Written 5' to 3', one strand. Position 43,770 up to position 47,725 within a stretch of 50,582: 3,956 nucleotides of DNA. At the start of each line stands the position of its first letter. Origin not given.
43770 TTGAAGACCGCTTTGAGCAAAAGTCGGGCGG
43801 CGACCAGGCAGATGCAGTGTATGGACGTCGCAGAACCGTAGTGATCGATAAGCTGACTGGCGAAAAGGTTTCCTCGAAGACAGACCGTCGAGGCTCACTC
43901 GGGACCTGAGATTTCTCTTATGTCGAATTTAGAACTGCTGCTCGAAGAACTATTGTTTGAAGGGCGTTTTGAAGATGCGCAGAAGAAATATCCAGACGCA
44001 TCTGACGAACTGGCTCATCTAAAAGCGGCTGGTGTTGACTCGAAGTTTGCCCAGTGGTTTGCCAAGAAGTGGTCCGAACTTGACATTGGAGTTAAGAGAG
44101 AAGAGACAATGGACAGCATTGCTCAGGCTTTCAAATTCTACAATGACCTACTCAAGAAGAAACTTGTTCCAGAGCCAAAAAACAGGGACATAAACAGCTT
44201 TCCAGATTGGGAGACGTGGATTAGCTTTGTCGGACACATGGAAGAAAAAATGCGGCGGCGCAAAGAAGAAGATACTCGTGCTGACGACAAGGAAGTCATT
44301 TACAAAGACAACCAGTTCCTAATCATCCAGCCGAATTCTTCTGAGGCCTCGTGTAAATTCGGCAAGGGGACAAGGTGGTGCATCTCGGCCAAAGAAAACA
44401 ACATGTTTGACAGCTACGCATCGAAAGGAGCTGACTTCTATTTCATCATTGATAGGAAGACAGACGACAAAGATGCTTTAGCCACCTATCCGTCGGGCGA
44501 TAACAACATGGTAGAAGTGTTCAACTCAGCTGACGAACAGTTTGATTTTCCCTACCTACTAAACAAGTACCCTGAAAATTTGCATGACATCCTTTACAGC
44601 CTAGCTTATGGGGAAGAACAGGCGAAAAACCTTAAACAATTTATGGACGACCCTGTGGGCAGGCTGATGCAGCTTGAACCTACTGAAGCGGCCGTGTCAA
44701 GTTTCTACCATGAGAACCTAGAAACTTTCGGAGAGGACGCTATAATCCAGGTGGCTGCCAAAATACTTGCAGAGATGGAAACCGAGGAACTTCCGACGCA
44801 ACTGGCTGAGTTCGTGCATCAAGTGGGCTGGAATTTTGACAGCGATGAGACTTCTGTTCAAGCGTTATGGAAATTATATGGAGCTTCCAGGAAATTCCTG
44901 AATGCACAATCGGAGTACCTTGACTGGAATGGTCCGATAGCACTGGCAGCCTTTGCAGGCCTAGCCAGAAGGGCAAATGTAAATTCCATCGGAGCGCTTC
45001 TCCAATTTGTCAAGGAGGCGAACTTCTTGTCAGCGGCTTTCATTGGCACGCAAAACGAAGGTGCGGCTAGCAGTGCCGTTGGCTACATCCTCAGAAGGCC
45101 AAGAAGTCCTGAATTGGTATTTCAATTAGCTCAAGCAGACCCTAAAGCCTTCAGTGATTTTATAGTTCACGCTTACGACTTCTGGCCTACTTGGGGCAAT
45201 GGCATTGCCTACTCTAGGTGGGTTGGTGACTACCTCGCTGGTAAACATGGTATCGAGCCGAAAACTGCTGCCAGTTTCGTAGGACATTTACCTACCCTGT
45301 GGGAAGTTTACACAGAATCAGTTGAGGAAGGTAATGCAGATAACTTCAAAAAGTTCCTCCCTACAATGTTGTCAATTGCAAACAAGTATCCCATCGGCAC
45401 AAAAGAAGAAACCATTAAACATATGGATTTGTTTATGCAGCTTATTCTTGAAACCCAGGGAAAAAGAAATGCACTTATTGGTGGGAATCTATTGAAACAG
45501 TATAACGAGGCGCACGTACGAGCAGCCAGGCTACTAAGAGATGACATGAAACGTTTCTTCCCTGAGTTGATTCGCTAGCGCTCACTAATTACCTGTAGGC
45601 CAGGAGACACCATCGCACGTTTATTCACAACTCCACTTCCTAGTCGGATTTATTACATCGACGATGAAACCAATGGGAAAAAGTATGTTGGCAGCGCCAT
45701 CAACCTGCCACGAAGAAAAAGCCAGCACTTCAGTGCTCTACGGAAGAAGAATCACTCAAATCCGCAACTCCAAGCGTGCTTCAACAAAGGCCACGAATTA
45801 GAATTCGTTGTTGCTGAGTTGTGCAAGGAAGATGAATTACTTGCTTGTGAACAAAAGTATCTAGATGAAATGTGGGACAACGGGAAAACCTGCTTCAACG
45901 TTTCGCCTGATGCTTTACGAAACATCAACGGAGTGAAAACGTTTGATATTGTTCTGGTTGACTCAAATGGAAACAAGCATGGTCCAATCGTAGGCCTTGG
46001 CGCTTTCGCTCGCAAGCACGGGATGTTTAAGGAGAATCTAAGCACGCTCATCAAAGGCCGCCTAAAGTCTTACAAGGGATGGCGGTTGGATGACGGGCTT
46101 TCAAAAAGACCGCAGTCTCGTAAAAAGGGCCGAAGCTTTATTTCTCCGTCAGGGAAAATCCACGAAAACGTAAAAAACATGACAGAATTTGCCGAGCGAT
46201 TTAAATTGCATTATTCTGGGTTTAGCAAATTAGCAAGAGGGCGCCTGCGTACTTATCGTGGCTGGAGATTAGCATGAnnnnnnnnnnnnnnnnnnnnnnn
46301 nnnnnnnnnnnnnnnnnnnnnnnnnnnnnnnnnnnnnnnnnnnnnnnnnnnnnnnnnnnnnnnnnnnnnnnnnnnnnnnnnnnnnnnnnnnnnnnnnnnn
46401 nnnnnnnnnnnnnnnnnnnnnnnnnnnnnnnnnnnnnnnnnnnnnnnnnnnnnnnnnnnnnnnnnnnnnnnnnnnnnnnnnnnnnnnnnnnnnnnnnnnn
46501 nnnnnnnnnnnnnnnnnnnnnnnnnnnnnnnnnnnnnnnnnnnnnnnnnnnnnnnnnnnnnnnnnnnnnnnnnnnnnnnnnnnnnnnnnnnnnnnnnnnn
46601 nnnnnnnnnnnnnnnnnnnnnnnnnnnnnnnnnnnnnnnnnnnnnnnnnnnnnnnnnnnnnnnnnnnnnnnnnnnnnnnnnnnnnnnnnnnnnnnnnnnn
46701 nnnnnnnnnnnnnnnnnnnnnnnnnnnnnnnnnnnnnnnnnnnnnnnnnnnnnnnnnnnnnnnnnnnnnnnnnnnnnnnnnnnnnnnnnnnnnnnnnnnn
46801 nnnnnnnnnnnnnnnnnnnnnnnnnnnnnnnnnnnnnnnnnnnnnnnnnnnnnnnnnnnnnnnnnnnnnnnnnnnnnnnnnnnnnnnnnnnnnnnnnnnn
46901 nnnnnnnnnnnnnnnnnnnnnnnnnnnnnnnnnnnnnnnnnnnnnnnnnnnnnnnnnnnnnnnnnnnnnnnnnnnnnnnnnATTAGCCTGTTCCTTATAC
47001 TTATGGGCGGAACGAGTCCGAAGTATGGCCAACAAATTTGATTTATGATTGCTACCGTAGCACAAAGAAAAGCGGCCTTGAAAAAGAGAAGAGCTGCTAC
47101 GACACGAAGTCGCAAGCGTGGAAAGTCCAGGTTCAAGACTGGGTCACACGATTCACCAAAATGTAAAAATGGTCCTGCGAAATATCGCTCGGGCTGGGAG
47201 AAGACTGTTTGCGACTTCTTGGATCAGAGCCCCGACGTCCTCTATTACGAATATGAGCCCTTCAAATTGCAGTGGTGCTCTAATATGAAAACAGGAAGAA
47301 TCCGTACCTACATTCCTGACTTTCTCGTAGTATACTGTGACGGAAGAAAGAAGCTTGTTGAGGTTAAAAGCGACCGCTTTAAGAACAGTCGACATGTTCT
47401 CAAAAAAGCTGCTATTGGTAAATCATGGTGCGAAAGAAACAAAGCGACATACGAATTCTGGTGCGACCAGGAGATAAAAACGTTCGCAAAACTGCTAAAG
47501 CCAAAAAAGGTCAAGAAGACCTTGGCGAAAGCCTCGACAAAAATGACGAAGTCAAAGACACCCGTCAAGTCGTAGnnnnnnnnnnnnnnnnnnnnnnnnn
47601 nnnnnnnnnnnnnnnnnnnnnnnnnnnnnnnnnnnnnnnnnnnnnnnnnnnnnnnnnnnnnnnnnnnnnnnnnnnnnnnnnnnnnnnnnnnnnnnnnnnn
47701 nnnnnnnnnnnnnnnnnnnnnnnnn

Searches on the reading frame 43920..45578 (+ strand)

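Call 23: search_protein_families(library=pfam, proteins=[window:43920-45578:+], max_evalue=0.01)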
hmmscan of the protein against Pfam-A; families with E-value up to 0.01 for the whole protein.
window:43920-45578:+ (552 aa): 0 families

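Call 64: search_protein_families(library=phrogs, proteins=[window:43920-45578:+], max_evalue=0.001)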
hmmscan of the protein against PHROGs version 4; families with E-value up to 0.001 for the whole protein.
window:43920-45578:+ (552 aa): 2 families
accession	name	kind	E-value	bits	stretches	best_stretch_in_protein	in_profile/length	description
phrog_17056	-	unknown function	1.7e-13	51.7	1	58-229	55-227/420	-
phrog_28193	-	unknown function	9.2e-10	39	1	68-206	42-189/681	-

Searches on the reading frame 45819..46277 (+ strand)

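Call 23: search_protein_families(library=pfam, proteins=[window:45819-46277:+], max_evalue=0.01)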
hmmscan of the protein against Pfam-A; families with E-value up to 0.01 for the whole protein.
window:45819-46277:+ (152 aa): 0 families

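Call 64: search_protein_families(library=phrogs, proteins=[window:45819-46277:+], max_evalue=0.001)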
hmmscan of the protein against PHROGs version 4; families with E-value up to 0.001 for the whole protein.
window:45819-46277:+ (152 aa): 3 families
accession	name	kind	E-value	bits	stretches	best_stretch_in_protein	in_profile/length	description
phrog_2081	-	DNA, RNA and nucleotide metabolism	5.4e-09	36.7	1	99-151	197-248/433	HNH endonuclease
phrog_314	-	DNA, RNA and nucleotide metabolism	0.00046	20.3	1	4-150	239-386/574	homing endonuclease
phrog_925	-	DNA, RNA and nucleotide metabolism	0.00076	20.2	0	114-148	13-47/67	HTH DNA binding protein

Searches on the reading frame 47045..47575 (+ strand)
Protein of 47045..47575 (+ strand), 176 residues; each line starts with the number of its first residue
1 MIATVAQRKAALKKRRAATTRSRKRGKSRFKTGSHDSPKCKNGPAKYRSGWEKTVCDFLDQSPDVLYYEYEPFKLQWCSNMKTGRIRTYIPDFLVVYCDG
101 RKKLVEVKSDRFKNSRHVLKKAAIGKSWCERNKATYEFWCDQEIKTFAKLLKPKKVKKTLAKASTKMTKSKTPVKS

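Call 3: search_protein_families(library=pfam, proteins=[window:47045-47575:+], max_evalue=1)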
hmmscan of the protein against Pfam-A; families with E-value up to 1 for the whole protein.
window:47045-47575:+ (176 aa): 2 families
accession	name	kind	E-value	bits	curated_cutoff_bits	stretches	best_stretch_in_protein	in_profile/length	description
PF08722.17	Tn7_TnsA-like_N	-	2.9e-11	44.2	26.5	1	62-137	1-81/85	TnsA-like endonuclease N terminal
PF06356.17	DUF1064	-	0.011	16.6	24.7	1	77-113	52-88/117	Protein of unknown function (DUF1064)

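Call 4: search_protein_families(library=phrogs, proteins=[window:47045-47575:+], max_evalue=0.01)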
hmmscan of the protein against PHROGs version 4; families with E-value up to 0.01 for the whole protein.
window:47045-47575:+ (176 aa): 6 families
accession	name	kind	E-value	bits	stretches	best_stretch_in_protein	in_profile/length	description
phrog_218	-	connector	1.8e-14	55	1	38-121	16-99/148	head closure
phrog_15427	-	DNA, RNA and nucleotide metabolism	1.1e-07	32.8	1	41-157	159-269/270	endonuclease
phrog_945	-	DNA, RNA and nucleotide metabolism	8.3e-06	26.6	1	44-113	11-67/145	endonuclease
phrog_15137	-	DNA, RNA and nucleotide metabolism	4.9e-05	24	1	34-133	116-214/236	endonuclease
phrog_14892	-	connector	0.00015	23.1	1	58-114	3-58/117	head closure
phrog_190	-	DNA, RNA and nucleotide metabolism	0.0003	21.2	1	47-121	190-272/338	Holliday junction resolvase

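Call 28: search_solved_structures(query=window:47045-47575:+, max_evalue=1)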
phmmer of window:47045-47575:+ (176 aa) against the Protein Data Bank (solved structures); distinct sequences matched with E-value up to 1: 1.
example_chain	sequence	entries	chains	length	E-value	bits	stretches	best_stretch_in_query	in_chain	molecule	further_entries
3cae_A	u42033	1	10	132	0.42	13.7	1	66-96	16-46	Endonuclease I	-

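Call 30: find_homologous_proteins(query=window:47045-47575:+, max_evalue=0.001)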
Query window:47045-47575:+ (176 aa): 7 proteins with E <= 0.001 among 25 candidates.
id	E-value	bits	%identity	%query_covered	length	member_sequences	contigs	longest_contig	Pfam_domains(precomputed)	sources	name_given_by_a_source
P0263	3.2e-65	237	72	70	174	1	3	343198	PF08722.18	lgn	-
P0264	2.0e-63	231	74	70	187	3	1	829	PF08722.18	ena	-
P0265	3.8e-60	221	75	71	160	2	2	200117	PF08722.18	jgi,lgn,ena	-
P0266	3.9e-36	142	51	79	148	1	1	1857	PF08722.18,PF05367.18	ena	-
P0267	4.1e-23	100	43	69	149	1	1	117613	PF08722.18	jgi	jgi:hypothetical protein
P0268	3.9e-21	94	37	60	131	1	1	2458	PF08722.18,PF05367.18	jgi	jgi:hypothetical protein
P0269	1.4e-5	43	33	59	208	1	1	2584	PF08722.18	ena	-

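Call 44: search_dna_similar(query=window:47045-47575:+, collection=phages, mode=protein, max_rows=30, max_evalue=0.001)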
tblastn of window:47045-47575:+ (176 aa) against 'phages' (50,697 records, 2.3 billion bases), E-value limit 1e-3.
Records with a match: 169; places in all: 169; records where one place covers at least 80% of the query: 0.
Best place of each record, by identity: <60% 169.
By first word of the organism name: Aeromonas 36; Vibrio 35; Escherichia 33; Klebsiella 11; Erwinia 8; Yersinia 6; Salmonella 6; Agrobacterium 4; Morganella 4; uncultured 3; and 13 more.
By host as written in the record: - 31; Aeromonas salmonicida 13; Escherichia coli 10; Aeromonas salmonicida subsp. salmonicida 8; Aeromonas hydrophila 7; Klebsiella pneumoniae 5; Vibrio parahaemolyticus 5; Agrobacterium tumefaciens C58 4; and 61 more.
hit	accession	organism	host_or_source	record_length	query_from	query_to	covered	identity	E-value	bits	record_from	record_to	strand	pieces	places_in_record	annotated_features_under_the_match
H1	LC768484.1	Klebsiella phage phiKp_21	Klebsiella pneumoniae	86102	39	141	59%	36.4%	9e-10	62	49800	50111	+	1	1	hypothetical protein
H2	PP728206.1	Klebsiella phage vB_KpnM_W12-3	Klebsiella pneumoniae KBN10P05309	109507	39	141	59%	36.4%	9e-10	62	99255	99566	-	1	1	record has no annotation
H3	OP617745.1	Klebsiella phage KP13-7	Klebsiella pneumoniae KP13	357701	39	141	59%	36.4%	9e-10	62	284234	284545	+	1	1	hypothetical protein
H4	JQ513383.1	Klebsiella phage vB_KleM_RaK2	Klebsiella sp.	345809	39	141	59%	36.4%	1e-8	59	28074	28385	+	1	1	head completion protein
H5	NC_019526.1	Klebsiella phage vB_KleM_RaK2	Klebsiella sp.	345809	39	141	59%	36.4%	1e-8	59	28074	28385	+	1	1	head closure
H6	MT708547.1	Klebsiella phage Muenster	Klebsiella pneumoniae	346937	39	141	59%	36.4%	1e-8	59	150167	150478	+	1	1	head completion protein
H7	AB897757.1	Klebsiella phage K64-1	Klebsiella pneumoniae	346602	39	141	59%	36.4%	2e-8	58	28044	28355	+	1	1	none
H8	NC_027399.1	Klebsiella phage K64-1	Klebsiella pneumoniae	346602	39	141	59%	36.4%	2e-8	58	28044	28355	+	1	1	head completion protein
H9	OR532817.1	Klebsiella phage RCIP0023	Klebsiella pneumoniae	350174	39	141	59%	36.4%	2e-8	58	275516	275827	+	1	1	hypothetical protein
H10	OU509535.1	Klebsiella pneumoniae phage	not known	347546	39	141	59%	36.4%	2e-8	58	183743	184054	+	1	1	record has no annotation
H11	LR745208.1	uncultured phage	metagenomic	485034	36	144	62%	30.4%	1e-5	50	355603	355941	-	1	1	record has no annotation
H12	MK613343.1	Roseobacter phage CRP-1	Rhodobacteraceae bacterium FZCC0023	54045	47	136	51%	34.2%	2e-4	47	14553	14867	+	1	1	endonuclease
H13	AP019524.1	Tenacibaculum phage PTm1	Tenacibaculum maritimum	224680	28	108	46%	37.6%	4e-4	46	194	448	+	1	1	head completion protein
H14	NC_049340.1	Tenacibaculum phage PTm1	Tenacibaculum maritimum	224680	28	108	46%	37.6%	4e-4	46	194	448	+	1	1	head completion protein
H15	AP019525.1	Tenacibaculum phage PTm5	Tenacibaculum maritimum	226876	28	108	46%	37.6%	4e-4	46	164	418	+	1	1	head completion protein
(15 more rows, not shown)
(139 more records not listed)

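Call 46: predict_structure(alignment_id=A2)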
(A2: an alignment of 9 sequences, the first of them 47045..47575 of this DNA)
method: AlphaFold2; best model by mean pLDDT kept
length: 176 residues; sequences in the alignment: 9
mean_pLDDT: 85.6   pTM: 0.67
mean pLDDT of the five models: 85.6, 84.1, 83.3, 83.1, 82.2
residues with pLDDT >= 90: 113; 70-90: 26; 50-70: 37; < 50: 0
segments of 3 or more residues with pLDDT < 50: none
pLDDT, mean of each block of 10 residues (from residue 1): 77 70 55 92 93 96 97 91 93 97 96 94 96 97 95 69 57 66
secondary structure, 60 per line:
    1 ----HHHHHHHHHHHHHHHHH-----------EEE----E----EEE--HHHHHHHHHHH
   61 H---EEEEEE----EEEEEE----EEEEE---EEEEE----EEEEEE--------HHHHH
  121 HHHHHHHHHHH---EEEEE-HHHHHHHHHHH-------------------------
elements in order: H5-21 E33-35 E45-47 H50-61 E65-70 E75-80 E85-89 E93-97 E102-107 H116-131 E135-139 H141-151

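Call 50: fold_search(model_id=the predicted structure, library=pdb)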
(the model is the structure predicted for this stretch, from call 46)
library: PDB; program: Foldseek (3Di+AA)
matches with E <= 10: 421; with E <= 0.001: 4
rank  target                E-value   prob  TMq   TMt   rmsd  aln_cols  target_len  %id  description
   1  1t0f_A                6.6e-06  1.00  0.54  0.37   3.8       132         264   20  Crystal Structure of the TnsA/TnsC(504-555) complex (released 2004-11-09)
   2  1t0f_B                2.1e-05  1.00  0.55  0.38   3.6       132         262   19  Crystal Structure of the TnsA/TnsC(504-555) complex (released 2004-11-09)
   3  1f1z_A                4.2e-05  1.00  0.54  0.38   3.4       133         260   20  TNSA, a catalytic component of the TN7 transposition system (released 2000-06-28)
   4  9bw1_M                8.6e-04  1.00  0.46  0.12  14.4       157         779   17  TnsABCD-DNA transpososome (released 2024-10-16)
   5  9dou_A                9.8e-03  0.93  0.35  0.09  11.7       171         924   15  Taeniopygia guttata R2 retrotransposon (R2Tg) initiating target-primed reverse transcription (released 2025-05-21)
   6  7lwa_A                1.3e-02  0.82  0.24  0.17   9.9        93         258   16  Human Exonuclease 5 crystal structure (T88E) in complex with ssDNA and Mg (released 2021-07-14)
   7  7lw9_A                1.9e-02  0.69  0.21  0.15  10.0        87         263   18  Human Exonuclease 5 crystal structure in complex with ssDNA, Sm, and Na (released 2021-07-14)
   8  7lw7                  2.1e-02  0.60  0.20  0.14  10.4        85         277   19  Human Exonuclease 5 crystal structure (released 2021-07-14)
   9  9iab_A                3.1e-02  0.82  0.29  0.21  11.5       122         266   11  Structure of the Argonaute-associated Cas4 family protein 1 (ACE1) from Chroococcidiopsis thermalis (CtACE1) (released 2025-04-23)
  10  7lw8_A                4.3e-02  0.63  0.24  0.17  10.0        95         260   17  Human Exonuclease 5 crystal structure in complex with a ssDNA (released 2021-07-14)
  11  8ps5_A                4.9e-02  0.60  0.24  0.12  10.2       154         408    8  Escherichia coli SduA complex bound to DNA (released 2025-01-22)
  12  9iab_B                5.2e-02  0.72  0.24  0.18  12.0        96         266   12  Structure of the Argonaute-associated Cas4 family protein 1 (ACE1) from Chroococcidiopsis thermalis (CtACE1) (released 2025-04-23)
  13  2vld_A                7.1e-02  0.44  0.26  0.21  12.8       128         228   12  crystal structure of a repair endonuclease from Pyrococcus abyssi (released 2009-05-19)
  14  2vld_B                9.2e-02  0.44  0.27  0.22  12.8       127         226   12  crystal structure of a repair endonuclease from Pyrococcus abyssi (released 2009-05-19)
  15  9iac_A                1.1e-01  0.57  0.28  0.21   5.7       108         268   10  Structure of the Argonaute-associated Cas4 family protein 1 (ACE1) from Microcystis aeruginosa (MaACE1) (released 2025-04-23)
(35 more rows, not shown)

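Call 56: get_annotated_region(hit=H5, flank=2500)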
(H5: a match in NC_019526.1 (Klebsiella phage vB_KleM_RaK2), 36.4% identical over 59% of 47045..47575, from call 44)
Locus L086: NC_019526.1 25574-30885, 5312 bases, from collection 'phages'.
description: Enterobacteria phage vB_KleM-RaK2, complete genome.
organism: Klebsiella phage vB_KleM_RaK2 (NCBI taxid 1147094)
taxonomy: Viruses; Duplodnaviria; Heunggongvirae; Uroviricota; Caudoviricetes; Alcyoneusvirus; Alcyoneusvirus RaK2
host: Klebsiella sp.; source: -; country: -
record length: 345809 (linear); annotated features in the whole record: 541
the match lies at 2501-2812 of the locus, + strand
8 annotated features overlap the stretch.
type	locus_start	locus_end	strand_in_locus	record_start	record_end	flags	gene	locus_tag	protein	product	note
CDS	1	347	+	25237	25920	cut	-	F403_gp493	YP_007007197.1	tail tube protein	ORF042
CDS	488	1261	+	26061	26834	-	-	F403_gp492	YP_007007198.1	tail tube protein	ORF043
CDS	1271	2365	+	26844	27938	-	-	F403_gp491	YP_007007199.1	tail tube protein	ORF044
CDS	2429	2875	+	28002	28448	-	-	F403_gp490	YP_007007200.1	head closure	Gp4; similar to Synechococcus phage S-SSM7 gp4 head completion protein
CDS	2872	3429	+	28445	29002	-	-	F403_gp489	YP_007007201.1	hypothetical protein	ORF046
CDS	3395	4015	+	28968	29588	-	-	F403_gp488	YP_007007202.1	virion structural protein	ORF047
CDS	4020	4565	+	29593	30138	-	-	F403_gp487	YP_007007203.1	Hsp70 heat shock protein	ORF048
CDS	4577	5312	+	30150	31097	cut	-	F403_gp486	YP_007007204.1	virion structural protein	ORF049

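Call 57: get_annotated_region(hit=H11, flank=2500)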
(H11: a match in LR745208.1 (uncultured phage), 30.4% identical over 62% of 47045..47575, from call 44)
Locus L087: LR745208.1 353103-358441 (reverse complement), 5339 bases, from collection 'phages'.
description: uncultured phage genome assembly, chromosome: 1.
organism: uncultured phage (NCBI taxid 278008)
taxonomy: Viruses; environmental samples
host: -; source: metagenomic; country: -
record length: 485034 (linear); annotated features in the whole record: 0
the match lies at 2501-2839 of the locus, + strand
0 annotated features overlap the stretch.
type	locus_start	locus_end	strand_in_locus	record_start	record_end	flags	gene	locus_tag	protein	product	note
